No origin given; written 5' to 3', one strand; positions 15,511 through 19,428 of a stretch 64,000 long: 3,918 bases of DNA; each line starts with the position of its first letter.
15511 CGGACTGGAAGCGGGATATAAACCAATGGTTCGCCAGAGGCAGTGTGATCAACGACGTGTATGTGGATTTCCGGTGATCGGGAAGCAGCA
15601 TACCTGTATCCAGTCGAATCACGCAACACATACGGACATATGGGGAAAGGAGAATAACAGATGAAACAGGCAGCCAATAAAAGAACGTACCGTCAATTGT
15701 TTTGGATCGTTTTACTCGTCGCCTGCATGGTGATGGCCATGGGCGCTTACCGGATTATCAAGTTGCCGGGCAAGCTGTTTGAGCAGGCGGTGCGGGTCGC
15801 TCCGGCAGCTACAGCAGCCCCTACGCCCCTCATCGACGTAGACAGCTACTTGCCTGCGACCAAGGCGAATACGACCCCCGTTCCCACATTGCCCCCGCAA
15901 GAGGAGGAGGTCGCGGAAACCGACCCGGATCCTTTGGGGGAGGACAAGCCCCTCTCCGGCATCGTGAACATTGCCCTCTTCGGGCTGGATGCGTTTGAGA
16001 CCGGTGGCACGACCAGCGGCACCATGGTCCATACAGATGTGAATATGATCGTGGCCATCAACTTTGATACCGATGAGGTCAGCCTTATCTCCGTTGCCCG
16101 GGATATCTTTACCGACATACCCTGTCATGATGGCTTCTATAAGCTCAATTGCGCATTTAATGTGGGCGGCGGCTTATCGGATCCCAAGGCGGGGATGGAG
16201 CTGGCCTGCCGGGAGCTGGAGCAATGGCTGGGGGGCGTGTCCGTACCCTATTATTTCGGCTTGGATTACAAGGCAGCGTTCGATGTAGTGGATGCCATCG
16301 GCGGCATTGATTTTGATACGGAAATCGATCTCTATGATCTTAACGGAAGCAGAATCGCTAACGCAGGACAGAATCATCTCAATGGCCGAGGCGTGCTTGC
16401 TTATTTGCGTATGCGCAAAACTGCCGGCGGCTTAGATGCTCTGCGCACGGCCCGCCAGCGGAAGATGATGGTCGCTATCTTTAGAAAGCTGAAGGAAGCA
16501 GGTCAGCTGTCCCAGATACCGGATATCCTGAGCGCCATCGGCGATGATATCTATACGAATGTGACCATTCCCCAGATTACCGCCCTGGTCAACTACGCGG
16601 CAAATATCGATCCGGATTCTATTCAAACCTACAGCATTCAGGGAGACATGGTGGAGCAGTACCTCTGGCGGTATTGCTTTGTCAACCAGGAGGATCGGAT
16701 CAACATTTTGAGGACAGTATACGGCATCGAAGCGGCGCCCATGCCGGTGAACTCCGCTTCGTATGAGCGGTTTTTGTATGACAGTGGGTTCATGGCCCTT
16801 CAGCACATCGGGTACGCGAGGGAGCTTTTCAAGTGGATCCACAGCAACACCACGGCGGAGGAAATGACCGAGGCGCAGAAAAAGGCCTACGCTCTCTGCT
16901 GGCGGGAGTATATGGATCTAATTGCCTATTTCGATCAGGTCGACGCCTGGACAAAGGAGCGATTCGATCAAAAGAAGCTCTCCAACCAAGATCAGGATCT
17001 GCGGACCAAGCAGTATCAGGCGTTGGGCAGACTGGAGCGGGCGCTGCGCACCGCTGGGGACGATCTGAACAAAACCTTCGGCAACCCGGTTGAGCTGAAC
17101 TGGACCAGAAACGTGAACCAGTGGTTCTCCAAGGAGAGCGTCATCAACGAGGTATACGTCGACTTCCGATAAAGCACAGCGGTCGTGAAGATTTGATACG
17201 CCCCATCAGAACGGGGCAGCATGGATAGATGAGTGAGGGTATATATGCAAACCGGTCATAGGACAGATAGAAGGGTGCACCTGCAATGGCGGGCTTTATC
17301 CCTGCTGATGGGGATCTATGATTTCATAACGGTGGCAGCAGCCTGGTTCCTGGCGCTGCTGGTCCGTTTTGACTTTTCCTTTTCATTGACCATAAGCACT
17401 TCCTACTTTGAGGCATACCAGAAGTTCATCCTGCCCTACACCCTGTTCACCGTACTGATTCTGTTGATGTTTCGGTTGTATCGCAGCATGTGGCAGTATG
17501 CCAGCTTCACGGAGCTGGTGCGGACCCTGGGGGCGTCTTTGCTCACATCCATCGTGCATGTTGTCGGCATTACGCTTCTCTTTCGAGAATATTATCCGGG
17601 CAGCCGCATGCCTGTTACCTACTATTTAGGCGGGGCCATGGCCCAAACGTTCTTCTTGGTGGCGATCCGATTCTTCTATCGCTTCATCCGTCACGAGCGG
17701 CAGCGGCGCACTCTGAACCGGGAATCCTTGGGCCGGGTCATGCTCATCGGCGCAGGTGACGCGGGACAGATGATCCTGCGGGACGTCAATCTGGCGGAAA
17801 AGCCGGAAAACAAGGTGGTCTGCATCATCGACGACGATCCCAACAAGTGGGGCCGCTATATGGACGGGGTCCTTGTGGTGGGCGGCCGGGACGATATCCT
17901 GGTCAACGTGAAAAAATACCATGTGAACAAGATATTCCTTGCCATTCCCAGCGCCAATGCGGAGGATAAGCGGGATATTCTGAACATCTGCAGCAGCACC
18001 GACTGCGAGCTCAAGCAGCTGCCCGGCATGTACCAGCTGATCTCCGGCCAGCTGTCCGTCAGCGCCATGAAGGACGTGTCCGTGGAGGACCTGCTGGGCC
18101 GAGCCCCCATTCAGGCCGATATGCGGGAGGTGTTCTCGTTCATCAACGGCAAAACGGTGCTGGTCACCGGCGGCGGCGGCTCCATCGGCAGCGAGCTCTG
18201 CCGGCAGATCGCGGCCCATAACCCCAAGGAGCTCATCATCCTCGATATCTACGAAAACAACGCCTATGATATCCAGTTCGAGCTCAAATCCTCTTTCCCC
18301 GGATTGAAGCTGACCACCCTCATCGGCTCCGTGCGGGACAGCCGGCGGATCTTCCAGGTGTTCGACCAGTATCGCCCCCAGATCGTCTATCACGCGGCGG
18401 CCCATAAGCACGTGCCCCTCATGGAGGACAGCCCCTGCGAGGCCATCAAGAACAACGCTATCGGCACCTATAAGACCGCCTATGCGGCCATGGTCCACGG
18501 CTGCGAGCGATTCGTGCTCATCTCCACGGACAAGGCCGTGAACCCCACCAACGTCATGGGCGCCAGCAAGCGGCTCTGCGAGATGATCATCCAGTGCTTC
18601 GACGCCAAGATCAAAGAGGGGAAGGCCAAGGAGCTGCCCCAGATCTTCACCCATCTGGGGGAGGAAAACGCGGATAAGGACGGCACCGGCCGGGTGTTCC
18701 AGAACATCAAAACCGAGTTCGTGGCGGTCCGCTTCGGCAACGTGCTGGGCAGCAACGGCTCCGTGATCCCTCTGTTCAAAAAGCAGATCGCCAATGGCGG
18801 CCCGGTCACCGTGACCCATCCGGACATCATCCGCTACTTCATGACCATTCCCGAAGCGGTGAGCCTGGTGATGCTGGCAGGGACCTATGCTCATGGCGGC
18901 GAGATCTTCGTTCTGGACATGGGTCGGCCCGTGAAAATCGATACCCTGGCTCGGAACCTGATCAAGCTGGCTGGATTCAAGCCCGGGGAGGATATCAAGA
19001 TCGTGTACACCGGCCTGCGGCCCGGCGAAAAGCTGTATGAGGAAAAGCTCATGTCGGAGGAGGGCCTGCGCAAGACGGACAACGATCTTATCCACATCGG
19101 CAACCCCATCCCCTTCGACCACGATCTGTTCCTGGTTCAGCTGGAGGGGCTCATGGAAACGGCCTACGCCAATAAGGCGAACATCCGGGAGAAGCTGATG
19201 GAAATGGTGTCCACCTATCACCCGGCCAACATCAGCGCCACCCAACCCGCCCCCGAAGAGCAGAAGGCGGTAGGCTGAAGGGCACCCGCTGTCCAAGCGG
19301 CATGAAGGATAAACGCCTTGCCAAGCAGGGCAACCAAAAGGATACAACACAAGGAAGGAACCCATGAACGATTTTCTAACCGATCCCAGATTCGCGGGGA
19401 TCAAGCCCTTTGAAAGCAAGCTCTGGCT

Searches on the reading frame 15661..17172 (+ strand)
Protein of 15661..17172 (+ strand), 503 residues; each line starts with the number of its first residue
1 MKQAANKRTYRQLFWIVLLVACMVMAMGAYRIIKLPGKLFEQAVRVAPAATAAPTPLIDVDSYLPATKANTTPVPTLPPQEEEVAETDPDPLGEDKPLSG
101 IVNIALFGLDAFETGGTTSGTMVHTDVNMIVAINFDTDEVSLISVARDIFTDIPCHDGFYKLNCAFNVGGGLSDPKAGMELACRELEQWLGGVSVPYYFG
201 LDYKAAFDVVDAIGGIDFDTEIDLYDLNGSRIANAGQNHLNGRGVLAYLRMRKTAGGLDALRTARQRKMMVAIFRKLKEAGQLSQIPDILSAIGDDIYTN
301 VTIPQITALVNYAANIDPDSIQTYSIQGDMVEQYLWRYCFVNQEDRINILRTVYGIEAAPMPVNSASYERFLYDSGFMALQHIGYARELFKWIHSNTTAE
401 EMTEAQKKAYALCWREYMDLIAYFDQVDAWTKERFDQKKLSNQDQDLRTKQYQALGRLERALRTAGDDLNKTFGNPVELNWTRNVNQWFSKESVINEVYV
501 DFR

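Call 5: search_protein_families(library=pfam, proteins=[window:15661-17172:+])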
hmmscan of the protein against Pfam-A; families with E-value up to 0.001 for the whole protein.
window:15661-17172:+ (503 aa): 1 family
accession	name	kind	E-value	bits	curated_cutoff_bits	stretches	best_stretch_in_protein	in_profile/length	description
PF03816.19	LytR_cpsA_psr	-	2.5e-26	93.1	24.6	1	124-278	1-149/150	LytR_cpsA_psr family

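Call 56: search_protein_families(library=pfam, proteins=[L092:20535-21506:+, L088:8779-9921:+, L088:15511-16881:+, L088:18447-19925:+], max_evalue=0.01)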
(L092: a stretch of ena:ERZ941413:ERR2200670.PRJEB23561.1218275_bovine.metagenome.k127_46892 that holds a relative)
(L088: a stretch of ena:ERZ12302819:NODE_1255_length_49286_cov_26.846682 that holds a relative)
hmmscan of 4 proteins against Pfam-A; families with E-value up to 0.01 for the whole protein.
L092:20535-21506:+ (324 aa): 0 families

L088:8779-9921:+ (380 aa): 0 families

L088:15511-16881:+ (456 aa): 1 family
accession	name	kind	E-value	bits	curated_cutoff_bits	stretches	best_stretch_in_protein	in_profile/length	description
PF04932.20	Wzy_C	-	0.00036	20.8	31.7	1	224-378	2-148/149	O-Antigen ligase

L088:18447-19925:+ (492 aa): 0 families

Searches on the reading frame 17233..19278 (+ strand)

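Call 5: search_protein_families(library=pfam, proteins=[window:17233-19278:+])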
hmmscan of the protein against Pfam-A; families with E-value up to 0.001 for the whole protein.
window:17233-19278:+ (681 aa): 7 families
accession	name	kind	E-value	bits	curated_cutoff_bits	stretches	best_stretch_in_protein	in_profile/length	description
PF02719.21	Polysacc_synt_2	-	4.5e-114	381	20.2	1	309-621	1-289/293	Polysaccharide biosynthesis protein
PF01370.27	Epimerase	-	2.8e-18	66.6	20.9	1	309-436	1-119/240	NAD dependent epimerase/dehydratase family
PF16363.11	GDP_Man_Dehyd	-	1.5e-13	51.3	27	1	310-433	1-130/332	GDP-mannose 4,6 dehydratase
PF13727.12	CoA_binding_3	-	1e-12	48.9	25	1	86-259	8-170/175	CoA-binding domain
PF04321.23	RmlD_sub_bind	-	6.6e-10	39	27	1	308-434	2-103/287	RmlD substrate binding domain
PF01073.25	3Beta_HSD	-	2.2e-06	27.3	22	1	310-438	1-122/280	3-beta hydroxysteroid dehydrogenase/isomerase family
PF00106.31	adh_short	-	0.00092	19.2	26.6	0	307-380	1-71/195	short chain dehydrogenase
